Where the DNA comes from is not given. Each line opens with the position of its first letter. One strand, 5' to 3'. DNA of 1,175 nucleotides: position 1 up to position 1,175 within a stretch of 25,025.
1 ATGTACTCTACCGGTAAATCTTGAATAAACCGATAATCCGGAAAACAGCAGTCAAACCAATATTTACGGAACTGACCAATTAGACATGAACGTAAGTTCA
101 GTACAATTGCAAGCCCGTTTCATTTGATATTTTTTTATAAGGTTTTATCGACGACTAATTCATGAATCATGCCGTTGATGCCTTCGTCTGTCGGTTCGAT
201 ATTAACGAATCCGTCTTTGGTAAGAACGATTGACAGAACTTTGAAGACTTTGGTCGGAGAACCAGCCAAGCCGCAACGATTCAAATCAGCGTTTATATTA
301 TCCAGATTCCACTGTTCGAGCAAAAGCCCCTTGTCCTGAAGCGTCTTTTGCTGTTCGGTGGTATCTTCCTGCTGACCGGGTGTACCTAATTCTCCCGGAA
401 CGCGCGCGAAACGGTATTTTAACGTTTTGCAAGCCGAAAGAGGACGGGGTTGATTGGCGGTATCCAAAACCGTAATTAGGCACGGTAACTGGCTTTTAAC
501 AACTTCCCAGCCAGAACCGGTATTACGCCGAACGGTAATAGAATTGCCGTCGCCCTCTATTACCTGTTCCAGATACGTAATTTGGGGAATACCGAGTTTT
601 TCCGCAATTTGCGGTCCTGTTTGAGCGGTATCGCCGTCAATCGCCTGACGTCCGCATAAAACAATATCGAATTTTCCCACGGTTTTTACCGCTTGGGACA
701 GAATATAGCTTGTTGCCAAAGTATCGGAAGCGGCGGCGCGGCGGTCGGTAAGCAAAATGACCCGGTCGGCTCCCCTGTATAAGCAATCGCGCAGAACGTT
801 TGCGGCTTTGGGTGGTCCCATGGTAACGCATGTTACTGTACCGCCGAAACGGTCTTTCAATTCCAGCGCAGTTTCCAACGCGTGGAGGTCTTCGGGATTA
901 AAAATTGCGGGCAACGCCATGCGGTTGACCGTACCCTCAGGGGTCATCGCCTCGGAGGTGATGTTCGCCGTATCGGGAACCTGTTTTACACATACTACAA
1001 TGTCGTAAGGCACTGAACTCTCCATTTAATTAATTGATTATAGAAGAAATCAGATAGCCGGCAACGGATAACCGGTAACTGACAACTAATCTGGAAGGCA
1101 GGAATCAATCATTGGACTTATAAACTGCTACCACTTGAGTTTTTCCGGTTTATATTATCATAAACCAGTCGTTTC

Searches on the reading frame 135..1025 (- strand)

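Call 8: search_protein_families(library=pfam, proteins=[window:135-1025:-])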
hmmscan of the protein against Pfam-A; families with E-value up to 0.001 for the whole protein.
window:135-1025:- (296 aa): 1 family
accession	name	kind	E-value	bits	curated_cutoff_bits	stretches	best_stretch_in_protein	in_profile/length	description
PF01012.27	ETF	-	9.4e-43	146.6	26.7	1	32-198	3-167/181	Electron transfer flavoprotein domain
